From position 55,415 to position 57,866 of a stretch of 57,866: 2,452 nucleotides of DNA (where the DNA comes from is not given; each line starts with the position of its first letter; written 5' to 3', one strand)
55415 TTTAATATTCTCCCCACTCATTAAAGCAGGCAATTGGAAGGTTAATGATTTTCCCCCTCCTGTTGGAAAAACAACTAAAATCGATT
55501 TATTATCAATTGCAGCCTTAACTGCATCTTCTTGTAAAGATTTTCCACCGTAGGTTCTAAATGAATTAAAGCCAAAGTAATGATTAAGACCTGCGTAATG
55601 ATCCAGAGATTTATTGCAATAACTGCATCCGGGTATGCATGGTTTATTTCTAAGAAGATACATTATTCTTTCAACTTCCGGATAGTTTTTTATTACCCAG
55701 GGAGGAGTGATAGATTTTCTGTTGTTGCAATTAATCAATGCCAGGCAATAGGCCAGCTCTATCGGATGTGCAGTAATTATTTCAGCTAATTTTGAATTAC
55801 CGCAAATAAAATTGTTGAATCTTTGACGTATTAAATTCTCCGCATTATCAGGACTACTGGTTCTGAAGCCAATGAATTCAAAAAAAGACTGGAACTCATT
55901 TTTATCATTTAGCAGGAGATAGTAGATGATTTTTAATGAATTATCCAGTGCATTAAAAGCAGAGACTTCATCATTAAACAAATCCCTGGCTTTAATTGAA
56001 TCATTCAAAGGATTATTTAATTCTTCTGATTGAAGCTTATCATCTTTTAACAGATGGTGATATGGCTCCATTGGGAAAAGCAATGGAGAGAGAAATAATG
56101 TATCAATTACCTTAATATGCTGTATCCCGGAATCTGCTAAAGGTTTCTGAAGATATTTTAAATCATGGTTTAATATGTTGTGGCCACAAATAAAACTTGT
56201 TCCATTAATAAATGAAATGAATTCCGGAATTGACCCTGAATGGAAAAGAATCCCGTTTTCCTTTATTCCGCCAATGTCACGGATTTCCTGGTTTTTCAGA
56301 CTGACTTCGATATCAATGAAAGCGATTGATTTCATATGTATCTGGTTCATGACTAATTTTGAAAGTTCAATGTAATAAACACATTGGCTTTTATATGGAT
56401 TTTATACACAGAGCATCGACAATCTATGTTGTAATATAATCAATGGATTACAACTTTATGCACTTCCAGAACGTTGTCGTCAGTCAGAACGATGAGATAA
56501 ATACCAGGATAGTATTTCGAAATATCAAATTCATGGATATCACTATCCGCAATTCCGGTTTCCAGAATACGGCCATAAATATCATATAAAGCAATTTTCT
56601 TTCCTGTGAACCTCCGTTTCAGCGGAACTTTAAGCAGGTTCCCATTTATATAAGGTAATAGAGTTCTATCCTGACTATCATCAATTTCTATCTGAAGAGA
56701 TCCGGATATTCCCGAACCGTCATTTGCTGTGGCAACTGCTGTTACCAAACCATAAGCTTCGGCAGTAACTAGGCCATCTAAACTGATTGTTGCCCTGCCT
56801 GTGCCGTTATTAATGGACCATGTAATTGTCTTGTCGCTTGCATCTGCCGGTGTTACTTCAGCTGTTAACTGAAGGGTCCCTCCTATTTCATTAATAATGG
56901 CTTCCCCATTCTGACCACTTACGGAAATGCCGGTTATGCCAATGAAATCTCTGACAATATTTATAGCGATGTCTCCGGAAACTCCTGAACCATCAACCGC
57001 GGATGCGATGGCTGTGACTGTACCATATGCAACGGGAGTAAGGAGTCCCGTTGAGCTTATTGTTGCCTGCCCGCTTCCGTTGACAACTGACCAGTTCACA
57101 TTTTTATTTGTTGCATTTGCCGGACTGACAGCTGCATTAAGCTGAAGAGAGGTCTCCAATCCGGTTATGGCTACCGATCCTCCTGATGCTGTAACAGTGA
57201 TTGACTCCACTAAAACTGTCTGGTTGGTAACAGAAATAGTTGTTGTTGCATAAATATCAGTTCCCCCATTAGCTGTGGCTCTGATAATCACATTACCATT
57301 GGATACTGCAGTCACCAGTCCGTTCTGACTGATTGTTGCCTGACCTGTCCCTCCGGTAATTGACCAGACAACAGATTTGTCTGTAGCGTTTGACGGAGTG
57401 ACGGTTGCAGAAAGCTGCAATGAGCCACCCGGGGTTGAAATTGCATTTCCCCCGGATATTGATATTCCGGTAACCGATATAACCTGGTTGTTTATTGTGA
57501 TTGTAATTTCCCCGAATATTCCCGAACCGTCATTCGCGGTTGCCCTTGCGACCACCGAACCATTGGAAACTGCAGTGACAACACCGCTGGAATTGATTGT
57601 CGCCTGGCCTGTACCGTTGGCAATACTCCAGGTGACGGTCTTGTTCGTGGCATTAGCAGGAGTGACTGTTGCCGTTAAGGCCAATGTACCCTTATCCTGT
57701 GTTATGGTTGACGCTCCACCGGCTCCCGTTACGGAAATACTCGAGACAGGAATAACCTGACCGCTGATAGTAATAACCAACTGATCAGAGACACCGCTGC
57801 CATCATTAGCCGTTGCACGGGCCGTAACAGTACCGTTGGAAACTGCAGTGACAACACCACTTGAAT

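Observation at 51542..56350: Single 1602-aa polypeptide combining an exonuclease, a RecQ SF2 helicase and a UvrD SF1 helicase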

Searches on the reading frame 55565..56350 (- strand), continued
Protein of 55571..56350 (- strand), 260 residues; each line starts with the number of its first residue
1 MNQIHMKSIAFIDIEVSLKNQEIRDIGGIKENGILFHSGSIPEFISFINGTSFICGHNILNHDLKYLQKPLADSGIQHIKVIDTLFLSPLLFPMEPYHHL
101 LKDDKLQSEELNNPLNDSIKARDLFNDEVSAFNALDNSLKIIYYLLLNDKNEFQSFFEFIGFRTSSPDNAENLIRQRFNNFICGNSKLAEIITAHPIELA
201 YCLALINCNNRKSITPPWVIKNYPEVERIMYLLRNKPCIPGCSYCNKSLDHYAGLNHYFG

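Call 94: find_encoding_contigs(protein=P0350, flank=8000, max_places=1)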
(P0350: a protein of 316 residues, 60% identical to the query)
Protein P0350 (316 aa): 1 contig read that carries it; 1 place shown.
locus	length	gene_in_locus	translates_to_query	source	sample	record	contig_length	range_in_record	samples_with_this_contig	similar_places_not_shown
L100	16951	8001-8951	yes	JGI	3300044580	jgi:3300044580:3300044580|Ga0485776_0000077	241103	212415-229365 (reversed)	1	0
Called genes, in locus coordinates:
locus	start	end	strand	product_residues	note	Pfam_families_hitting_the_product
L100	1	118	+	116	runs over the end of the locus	PF01850:PIN (faint)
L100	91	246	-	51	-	-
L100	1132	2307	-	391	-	PF01637:ATPase_2 (weak), PF03008:DUF234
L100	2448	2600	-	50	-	-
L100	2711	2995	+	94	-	PF08681:TacA1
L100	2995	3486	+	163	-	PF13508:Acetyltransf_7 (faint)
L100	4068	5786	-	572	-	PF07719:TPR_2 (faint), PF14559:TPR_19 (faint)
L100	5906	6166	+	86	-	-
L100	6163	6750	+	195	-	PF13532:2OG-FeII_Oxy_2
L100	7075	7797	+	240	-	-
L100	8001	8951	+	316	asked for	PF00270:DEAD (weak)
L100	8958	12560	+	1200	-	PF00270:DEAD, PF00271:Helicase_C, PF00580:UvrD-helicase, PF13245:AAA_19, PF13401:AAA_22 (weak), PF00580:UvrD-helicase, PF13361:UvrD_C, PF13538:UvrD_C_2, +4 more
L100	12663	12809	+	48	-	-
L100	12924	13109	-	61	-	-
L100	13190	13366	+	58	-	-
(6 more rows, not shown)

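Call 95: find_encoding_contigs(protein=P0293, flank=8000, max_places=1)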
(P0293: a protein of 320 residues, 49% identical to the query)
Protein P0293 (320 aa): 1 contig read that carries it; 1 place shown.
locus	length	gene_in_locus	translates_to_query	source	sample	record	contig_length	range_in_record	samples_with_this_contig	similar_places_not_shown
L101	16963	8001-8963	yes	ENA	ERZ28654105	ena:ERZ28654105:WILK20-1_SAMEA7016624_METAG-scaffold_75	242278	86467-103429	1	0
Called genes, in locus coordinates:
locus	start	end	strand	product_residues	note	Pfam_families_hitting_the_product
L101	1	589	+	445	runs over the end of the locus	PF13310:Virulence_RhuM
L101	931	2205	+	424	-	-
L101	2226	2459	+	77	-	-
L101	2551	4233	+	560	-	PF03747:ADP_ribosyl_GH, PF08719:NADAR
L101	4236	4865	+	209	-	PF13489:Methyltransf_23, PF13847:Methyltransf_31, PF08241:Methyltransf_11, PF08242:Methyltransf_12, PF13649:Methyltransf_25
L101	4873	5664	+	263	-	PF09414:RNA_ligase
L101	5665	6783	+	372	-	PF01966:HD, PF13671:AAA_33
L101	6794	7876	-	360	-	PF03054:tRNA_Me_trans, PF20259:tRNA_Me_trans_M, PF20258:tRNA_Me_trans_C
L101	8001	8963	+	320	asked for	PF00270:DEAD (faint)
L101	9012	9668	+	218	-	PF00270:DEAD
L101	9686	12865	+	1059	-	PF00271:Helicase_C, PF13087:AAA_12 (faint), PF00580:UvrD-helicase, PF13245:AAA_19, PF00580:UvrD-helicase, PF01443:Viral_helicase1 (weak), PF13361:UvrD_C, PF13538:UvrD_C_2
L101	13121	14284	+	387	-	PF17293:Arm-DNA-bind_5, PF13102:Phage_int_SAM_5, PF00589:Phage_integrase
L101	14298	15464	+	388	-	-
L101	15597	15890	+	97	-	PF05930:Phage_AlpA (faint), PF12728:HTH_17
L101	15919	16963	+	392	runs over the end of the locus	-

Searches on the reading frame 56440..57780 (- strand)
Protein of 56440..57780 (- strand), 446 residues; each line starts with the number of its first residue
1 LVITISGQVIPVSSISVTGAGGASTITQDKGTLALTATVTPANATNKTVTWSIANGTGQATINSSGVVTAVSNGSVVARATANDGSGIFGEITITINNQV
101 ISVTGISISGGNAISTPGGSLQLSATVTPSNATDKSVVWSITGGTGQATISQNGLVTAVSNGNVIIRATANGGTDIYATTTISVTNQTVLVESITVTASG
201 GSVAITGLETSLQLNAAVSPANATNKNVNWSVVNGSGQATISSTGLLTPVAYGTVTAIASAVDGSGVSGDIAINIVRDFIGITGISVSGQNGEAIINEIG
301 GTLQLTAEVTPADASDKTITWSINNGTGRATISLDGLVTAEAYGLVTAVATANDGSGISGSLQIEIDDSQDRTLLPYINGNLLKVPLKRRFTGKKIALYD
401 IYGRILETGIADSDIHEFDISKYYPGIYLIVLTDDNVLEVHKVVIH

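Call 6: search_protein_families(library=padloc, proteins=[window:56440-57780:-], max_evalue=0.01)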
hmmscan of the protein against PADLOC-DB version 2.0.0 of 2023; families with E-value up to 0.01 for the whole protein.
window:56440-57780:- (446 aa): 0 families

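Call 7: search_protein_families(library=ncbifam, proteins=[window:56440-57780:-], max_evalue=0.01)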
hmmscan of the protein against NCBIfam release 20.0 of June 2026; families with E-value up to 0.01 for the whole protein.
window:56440-57780:- (446 aa): 2 families
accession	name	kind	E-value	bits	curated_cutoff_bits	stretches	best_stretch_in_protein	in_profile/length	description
NF002734.0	PRK02654.1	equivalog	1.5e-07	30.7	324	0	123-172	191-240/384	membrane protein insertase YidC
TIGR04183.1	Por_Secre_tail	domain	1.4e-05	25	23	1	393-445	20-71/72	T9SS type A sorting domain-containing protein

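Call 8: search_protein_families(library=pfam, proteins=[window:56440-57780:-], max_evalue=0.01)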
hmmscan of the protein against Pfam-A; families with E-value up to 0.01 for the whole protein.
window:56440-57780:- (446 aa): 2 families
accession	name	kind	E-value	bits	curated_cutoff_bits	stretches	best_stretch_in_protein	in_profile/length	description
PF02368.24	Big_2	-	1.9e-41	140.3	22.8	4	103-175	2-73/79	Bacterial Ig-like domain (group 2)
PF18962.6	Por_Secre_tail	-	5.1e-05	23.9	27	1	393-445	19-75/75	Secretion system C-terminal sorting domain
